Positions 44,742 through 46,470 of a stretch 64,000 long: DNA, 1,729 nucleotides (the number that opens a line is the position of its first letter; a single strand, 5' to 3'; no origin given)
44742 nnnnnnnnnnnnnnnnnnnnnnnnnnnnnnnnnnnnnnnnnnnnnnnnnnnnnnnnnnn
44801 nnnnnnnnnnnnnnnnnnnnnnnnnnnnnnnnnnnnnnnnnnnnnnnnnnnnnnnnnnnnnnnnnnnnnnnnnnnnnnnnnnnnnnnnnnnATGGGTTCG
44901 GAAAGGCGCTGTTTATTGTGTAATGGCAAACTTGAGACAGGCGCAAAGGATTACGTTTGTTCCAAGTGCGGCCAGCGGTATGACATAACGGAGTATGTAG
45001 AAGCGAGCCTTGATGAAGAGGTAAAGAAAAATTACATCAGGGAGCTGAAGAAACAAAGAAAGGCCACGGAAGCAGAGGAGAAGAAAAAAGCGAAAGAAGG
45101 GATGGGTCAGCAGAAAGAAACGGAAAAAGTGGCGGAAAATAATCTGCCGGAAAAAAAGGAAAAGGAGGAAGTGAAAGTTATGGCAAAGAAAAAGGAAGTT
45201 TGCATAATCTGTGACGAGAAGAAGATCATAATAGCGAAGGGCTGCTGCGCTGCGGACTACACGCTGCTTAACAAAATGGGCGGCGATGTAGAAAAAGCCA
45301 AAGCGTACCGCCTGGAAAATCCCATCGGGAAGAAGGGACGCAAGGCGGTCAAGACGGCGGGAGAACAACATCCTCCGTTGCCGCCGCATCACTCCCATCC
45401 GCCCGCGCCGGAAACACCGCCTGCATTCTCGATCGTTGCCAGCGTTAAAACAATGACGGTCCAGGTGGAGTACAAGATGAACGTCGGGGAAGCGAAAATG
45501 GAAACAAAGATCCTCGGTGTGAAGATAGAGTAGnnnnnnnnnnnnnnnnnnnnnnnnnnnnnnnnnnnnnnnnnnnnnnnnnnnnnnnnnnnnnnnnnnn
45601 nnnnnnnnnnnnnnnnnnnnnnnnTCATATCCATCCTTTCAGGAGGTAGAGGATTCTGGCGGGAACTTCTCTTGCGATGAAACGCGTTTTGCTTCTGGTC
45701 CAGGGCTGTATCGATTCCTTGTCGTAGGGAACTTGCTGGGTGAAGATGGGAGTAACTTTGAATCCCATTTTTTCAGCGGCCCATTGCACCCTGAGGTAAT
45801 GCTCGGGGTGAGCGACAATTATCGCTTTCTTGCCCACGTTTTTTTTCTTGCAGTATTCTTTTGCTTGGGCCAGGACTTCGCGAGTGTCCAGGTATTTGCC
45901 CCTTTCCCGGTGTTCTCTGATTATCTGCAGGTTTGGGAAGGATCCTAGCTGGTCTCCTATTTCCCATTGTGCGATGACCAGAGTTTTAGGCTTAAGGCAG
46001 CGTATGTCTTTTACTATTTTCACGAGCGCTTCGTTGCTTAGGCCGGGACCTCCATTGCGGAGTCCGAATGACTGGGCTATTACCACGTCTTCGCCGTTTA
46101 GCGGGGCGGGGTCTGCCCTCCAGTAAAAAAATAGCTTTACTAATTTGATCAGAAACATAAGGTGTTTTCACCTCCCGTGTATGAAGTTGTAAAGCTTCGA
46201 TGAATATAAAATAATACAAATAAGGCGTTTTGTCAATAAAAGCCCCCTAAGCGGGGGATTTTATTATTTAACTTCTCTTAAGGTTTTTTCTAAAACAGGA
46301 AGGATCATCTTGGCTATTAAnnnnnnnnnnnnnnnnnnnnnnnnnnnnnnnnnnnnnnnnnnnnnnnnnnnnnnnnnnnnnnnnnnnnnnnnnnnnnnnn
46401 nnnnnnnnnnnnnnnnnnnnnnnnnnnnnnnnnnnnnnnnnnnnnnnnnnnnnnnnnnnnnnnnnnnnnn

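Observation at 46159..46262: Paralogous promoter + ~45-nt 5' leader cassette shared by two unrelated minus-strand genes (upstream of 45625..46158 and of 53083..53520)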

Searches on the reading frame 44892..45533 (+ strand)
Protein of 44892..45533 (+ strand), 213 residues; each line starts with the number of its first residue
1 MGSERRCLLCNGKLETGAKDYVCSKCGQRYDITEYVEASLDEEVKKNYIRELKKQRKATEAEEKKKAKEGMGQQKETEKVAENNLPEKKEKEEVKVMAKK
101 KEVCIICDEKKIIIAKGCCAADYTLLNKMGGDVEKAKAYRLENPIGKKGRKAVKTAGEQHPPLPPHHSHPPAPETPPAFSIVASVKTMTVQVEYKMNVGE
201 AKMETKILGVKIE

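Call 8: search_protein_families(library=pfam, proteins=[window:44892-45533:+], max_evalue=0.01)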
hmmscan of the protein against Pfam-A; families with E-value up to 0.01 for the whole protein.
window:44892-45533:+ (213 aa): 0 families

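Call 53: search_protein_families(library=phrogs, proteins=[window:44892-45533:+], max_evalue=0.01)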
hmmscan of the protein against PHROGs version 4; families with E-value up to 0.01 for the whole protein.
window:44892-45533:+ (213 aa): 4 families
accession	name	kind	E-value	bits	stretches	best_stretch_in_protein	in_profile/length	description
phrog_8315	-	unknown function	0.0002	22.6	1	5-58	8-60/62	-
phrog_26488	-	unknown function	0.0046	18.2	1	15-45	38-67/104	-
phrog_35049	-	unknown function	0.0056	17.6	0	20-57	11-49/56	-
phrog_2255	-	DNA, RNA and nucleotide metabolism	0.0079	16.7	0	19-112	52-121/211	HNH endonuclease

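Call 54: search_protein_families(library=ncbifam, proteins=[window:44892-45533:+], max_evalue=0.01)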
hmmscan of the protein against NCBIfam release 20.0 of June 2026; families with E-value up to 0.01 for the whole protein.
window:44892-45533:+ (213 aa): 0 families

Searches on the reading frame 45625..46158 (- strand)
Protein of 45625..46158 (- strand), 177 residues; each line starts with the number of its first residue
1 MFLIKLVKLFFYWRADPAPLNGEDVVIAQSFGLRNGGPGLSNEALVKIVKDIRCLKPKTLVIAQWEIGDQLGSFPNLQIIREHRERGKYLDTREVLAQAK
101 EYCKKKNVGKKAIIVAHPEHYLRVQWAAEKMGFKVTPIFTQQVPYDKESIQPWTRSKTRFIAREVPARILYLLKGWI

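Call 8: search_protein_families(library=pfam, proteins=[window:45625-46158:-], max_evalue=0.01)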
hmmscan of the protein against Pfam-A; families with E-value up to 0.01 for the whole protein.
window:45625-46158:- (177 aa): 1 family
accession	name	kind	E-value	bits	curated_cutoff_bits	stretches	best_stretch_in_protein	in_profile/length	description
PF02698.23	DUF218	-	0.00035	20.9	27.6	1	74-165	56-131/133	DUF218 domain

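Call 13: find_encoding_contigs(protein=window:45625-46158:-, flank=10000, max_places=10)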
Protein window:45625-46158:- (177 aa): 1 contig read that carries it; 1 place shown.
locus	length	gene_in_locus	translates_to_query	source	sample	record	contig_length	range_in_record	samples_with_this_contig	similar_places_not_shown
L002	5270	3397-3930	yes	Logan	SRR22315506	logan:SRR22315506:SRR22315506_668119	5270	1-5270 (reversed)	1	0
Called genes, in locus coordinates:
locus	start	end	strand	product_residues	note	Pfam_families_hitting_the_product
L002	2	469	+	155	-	?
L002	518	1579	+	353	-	-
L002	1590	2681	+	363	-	PF00226:DnaJ, PF01556:DnaJ_C, PF00684:DnaJ_CXXCXGXG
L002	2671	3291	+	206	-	PF00657:Lipase_GDSL, PF13472:Lipase_GDSL_2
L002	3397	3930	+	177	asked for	-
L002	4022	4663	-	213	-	-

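Call 23: find_homologous_proteins(query=window:45625-46158:-)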
Query window:45625-46158:- (177 aa): 9 proteins with E <= 0.001 among 45 candidates.
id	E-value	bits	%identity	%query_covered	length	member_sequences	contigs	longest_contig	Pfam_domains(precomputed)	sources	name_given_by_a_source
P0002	2.2e-115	401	100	100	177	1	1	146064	-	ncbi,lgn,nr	ncbi:MAG: hypothetical protein PHN74_00465 [Candidatus Pacebacteria bacterium]|nr:hypothetical prote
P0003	2.6e-44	169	54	99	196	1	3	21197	-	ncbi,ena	ncbi:MAG: hypothetical protein AAB724_02390 [Patescibacteria group bacterium]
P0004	8.9e-44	167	50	99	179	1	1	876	-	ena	-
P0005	1.5e-42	163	49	99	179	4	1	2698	-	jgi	-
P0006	2.6e-39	153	49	99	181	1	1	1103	-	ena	-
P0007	7.1e-38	148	48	99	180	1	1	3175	-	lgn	-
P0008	1.6e-26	111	46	83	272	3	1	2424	-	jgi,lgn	-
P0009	1.5e-25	108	49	77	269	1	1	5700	-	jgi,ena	-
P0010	2.9e-22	97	45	77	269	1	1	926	-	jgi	-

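Call 24: find_encoding_contigs(protein=P0003, flank=3000, max_places=3)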
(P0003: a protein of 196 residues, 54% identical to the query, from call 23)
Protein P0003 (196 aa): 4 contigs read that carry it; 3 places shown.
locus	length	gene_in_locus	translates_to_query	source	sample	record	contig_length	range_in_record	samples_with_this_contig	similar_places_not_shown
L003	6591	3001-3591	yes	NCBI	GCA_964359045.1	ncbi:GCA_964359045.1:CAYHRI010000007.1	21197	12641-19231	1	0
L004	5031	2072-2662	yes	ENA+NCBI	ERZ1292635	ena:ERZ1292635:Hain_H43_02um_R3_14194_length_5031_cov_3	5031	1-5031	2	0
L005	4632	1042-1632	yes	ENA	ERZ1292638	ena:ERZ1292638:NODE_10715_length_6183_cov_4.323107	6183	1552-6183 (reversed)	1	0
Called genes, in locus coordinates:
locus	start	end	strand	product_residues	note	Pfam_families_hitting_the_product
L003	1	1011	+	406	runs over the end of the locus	PF00344:SecY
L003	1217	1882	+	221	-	PF00406:ADK, PF13207:AAA_17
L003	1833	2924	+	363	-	PF00557:Peptidase_M24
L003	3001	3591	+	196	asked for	-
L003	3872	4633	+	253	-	PF00535:Glycos_transf_2, PF10111:Glyco_tranf_2_2, PF13641:Glyco_tranf_2_3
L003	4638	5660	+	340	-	PF01087:GalP_UDP_transf, PF16285:DUF4931_N (weak), PF01230:HIT (faint), PF16268:DUF4921 (weak)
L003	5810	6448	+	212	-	PF09335:VTT_dom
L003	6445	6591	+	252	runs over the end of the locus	PF00121:TIM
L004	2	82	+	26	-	?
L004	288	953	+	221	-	PF00406:ADK, PF13207:AAA_17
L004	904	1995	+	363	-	PF00557:Peptidase_M24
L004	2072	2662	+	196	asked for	-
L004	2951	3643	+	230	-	PF00535:Glycos_transf_2, PF10111:Glyco_tranf_2_2, PF13641:Glyco_tranf_2_3 (weak)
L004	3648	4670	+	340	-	PF01087:GalP_UDP_transf, PF16285:DUF4931_N (weak), PF01230:HIT (faint), PF16268:DUF4921 (weak)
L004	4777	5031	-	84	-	?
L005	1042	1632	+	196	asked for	-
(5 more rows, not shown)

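Call 25: find_encoding_contigs(protein=P0005, flank=3000, max_places=3)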
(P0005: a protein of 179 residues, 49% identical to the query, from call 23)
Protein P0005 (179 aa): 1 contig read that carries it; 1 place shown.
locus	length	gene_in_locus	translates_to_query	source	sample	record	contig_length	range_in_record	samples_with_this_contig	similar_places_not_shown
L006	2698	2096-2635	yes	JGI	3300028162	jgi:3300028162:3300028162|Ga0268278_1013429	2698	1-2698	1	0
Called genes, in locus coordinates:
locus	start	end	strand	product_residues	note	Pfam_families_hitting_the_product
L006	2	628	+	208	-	?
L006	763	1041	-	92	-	-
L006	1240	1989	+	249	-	PF01978:TrmB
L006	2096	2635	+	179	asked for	-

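Call 26: find_encoding_contigs(protein=P0007, flank=3000, max_places=3)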
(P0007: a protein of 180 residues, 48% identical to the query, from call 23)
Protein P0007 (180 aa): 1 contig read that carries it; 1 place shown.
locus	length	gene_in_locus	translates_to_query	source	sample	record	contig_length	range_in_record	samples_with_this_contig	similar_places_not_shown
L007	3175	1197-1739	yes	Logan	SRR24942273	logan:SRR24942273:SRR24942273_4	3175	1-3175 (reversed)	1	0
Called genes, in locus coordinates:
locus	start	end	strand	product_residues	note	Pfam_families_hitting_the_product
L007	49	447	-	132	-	-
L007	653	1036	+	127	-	-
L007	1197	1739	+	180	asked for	-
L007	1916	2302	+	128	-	PF04703:FaeA (faint)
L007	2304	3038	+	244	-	PF00565:SNase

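Call 50: find_related_loci(query=window:45625-46158:-, collection=viral_contigs, flank=3000)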
Query window:45625-46158:- (177 aa) in viral_contigs; peptide patterns used: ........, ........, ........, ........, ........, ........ (x = any residue, [..] = any of these).
8 stretches matched a pattern, but none encodes a relative of the query by tblastn (E <= 1e-3).

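Call 53: search_protein_families(library=phrogs, proteins=[window:45625-46158:-], max_evalue=0.01)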
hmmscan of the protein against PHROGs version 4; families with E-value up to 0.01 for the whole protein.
window:45625-46158:- (177 aa): 0 families

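Call 54: search_protein_families(library=ncbifam, proteins=[window:45625-46158:-], max_evalue=0.01)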
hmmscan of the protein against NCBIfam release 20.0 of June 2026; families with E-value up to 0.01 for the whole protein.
window:45625-46158:- (177 aa): 0 families

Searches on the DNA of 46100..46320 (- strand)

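Call 42: search_rna_families(source=window, start=46100, end=46320, threshold=evalue, max_evalue=10)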
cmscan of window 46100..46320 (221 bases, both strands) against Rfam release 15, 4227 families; matches with E-value up to 10: 19.
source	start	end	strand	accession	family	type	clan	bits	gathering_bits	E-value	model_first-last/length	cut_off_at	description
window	46206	46290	+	RF01770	rimP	Cis-reg; leader;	-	22.8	47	0.095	1-102/102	no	Gammaprotebacteria rimP leader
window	46210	46268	+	RF01859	Phe_leader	Cis-reg; leader;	-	19.8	55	0.36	1-125/125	no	Phenylalanine leader peptide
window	46233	46296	-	RF02495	ohsC_RNA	Gene; antitoxin;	-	19.5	50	0.91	1-77/77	no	Oppression of Hydrophobic ORF by sRNA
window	46143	46277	+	RF02686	RAGATH-6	Gene; ribozyme;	-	18.6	170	2.3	1-152/152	no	RAGATH-6 RNA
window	46183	46269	+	RF04179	BTnc049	Gene; sRNA;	-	18.5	81.9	0.55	1-111/111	no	Bacteroides sRNA BTnc049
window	46235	46302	-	RF02083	OrzO-P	Gene; antitoxin;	-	18.5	60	0.83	1-76/76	no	OrzO-P RNA antitoxin family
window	46208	46272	-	RF00242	ctRNA_pT181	Gene; antisense;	-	18.4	56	4.9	1-94/94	no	ctRNA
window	46235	46297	-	RF02607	AbsR25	Gene; sRNA;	-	18.2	47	0.48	1-164/164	no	Acinetobacter sRNA 25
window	46232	46309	-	RF01859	Phe_leader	Cis-reg; leader;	-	17.2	55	1.4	1-125/125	no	Phenylalanine leader peptide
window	46208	46294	-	RF01770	rimP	Cis-reg; leader;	-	17.1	47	1.6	1-102/102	no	Gammaprotebacteria rimP leader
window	46131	46268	+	RF00515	PyrR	Cis-reg;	-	17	54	3.8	1-115/115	no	PyrR binding site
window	46233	46297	+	RF02900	AaHKsRNA82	Gene; sRNA;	-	15.9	51.4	7.1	1-81/81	no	Aggregatibacter sRNA 82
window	46261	46320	-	RF01711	Lnt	Cis-reg;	-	14.4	55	9.7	7-63/63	5'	Lnt RNA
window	46207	46265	+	RF02083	OrzO-P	Gene; antitoxin;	-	14.3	60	6.2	1-76/76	no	OrzO-P RNA antitoxin family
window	46177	46268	+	RF01772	rnk_pseudo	Cis-reg; leader;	-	13.6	55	6.3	1-108/108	no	Pseudomonas rnk leader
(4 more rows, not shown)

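Call 44: search_dna_similar(query=window:46150-46245:-, collection=plasmids, mode=distant, max_evalue=1)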
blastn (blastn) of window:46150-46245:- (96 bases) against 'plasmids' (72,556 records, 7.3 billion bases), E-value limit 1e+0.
Records with a match: 5; places in all: 5; records where one place covers at least 80% of the query: 0.
Best place of each record, by identity: >=99% 2; 90-95% 1; 80-90% 2.
By first word of the organism name: Candidatus 1; Peptoclostridium 1; Pseudalkalibacillus 1; Anaerococcus 1; Clostridium 1.
By predicted mobility (MOB-suite, as given by PLSDB): non-mobilizable 4; conjugative 1.
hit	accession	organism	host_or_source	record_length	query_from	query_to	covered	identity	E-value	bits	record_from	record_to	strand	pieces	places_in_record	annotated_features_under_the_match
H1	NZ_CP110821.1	Candidatus Bandiella woodruffii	Euplotes woodruffi,mixed host and ...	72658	21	55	36%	86.1%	8e-1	40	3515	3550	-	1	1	none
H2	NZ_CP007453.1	Peptoclostridium acidaminophilum DSM 3953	black mud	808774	11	46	38%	83.3%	8e-1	39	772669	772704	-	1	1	none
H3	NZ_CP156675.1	Pseudalkalibacillus hwajinpoensis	mixed culture,soil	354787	20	46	28%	92.6%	2e-1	41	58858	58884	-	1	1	none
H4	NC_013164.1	Anaerococcus prevotii DSM 20548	-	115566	24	46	24%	100.0%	6e-2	43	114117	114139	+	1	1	membrane protein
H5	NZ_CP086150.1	Clostridium estertheticum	horse,single colony,meat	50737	20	40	22%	100.0%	8e-1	39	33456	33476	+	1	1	none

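Call 45: search_dna_similar(query=window:46150-46245:-, collection=phages, mode=distant, max_evalue=1)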
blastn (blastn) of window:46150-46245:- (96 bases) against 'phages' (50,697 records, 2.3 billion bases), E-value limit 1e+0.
Records with a match: 20; places in all: 20; records where one place covers at least 80% of the query: 0.
Best place of each record, by identity: 95-99% 8; 90-95% 12.
By first word of the organism name: Erwinia 6; Acinetobacter 4; Yersinia 4; Serratia 2; Cronobacter 2; Pectobacterium 2.
By host as written in the record: - 5; Erwinia amylovora SNUABM_01 3; Erwinia amylovora 3; Serratia marcescens UCC2017 2; Cronobacter sakazakii 2; Pectobacterium carotovorum subsp. carotovorum strain CBBL19-1-37 2; Acinetobacter baumannii Ab105 1; Acinetobacter baumannii MDR-TJ 1; and 1 more.
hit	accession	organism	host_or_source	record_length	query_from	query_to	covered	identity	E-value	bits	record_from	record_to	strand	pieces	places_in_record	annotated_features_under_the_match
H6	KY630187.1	Serratia phage BF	Serratia marcescens UCC2017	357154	31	55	26%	96.0%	7e-2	42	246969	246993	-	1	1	structural protein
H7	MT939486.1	Erwinia phage pEa_SNUABM_12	Erwinia amylovora SNUABM_01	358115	31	55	26%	96.0%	7e-2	42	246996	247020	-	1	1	putative structural protein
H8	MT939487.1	Erwinia phage pEa_SNUABM_47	Erwinia amylovora SNUABM_01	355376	31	55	26%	96.0%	7e-2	42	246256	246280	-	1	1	putative structural protein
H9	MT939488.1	Erwinia phage pEa_SNUABM_50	Erwinia amylovora SNUABM_01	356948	31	55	26%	96.0%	7e-2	42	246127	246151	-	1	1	putative structural protein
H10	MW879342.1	Erwinia phage pEa_SNUABM_19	Erwinia amylovora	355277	31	55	26%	96.0%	7e-2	42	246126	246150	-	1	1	hypothetical protein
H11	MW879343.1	Erwinia phage pEa_SNUABM_44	Erwinia amylovora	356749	31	55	26%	96.0%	7e-2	42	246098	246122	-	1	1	hypothetical protein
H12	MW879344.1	Erwinia phage pEa_SNUABM_49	Erwinia amylovora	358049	31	55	26%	96.0%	7e-2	42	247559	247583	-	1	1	hypothetical protein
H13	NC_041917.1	Serratia phage BF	Serratia marcescens UCC2017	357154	31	55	26%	96.0%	7e-2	42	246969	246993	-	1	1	virion structural protein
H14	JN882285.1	Cronobacter phage vB_CsaM_GAP32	Cronobacter sakazakii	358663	31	55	26%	92.0%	9e-1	37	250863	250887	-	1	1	hypothetical protein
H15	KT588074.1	Acinetobacter phage Ab105-1phi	Acinetobacter baumannii Ab105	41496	27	51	26%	92.0%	9e-1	37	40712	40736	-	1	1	transposase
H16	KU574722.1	Pectobacterium phage vB_PcaM_CBB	Pectobacterium carotovorum subsp. ...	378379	31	55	26%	92.0%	9e-1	37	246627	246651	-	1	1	structural protein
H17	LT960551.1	Yersinia phage fHe-Yen9-04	-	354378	31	55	26%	92.0%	9e-1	37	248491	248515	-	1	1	g330: hypothetical protein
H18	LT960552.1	Yersinia phage fHe-Yen9-03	-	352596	31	55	26%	92.0%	9e-1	37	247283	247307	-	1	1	g333: hypothetical protein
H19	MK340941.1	Acinetobacter phage AbTJ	Acinetobacter baumannii MDR-TJ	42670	27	51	26%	92.0%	9e-1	37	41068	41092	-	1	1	transposase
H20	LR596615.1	Yersinia phage fHe-Yen9-04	-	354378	31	55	26%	92.0%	9e-1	37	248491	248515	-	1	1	g330: hypothetical protein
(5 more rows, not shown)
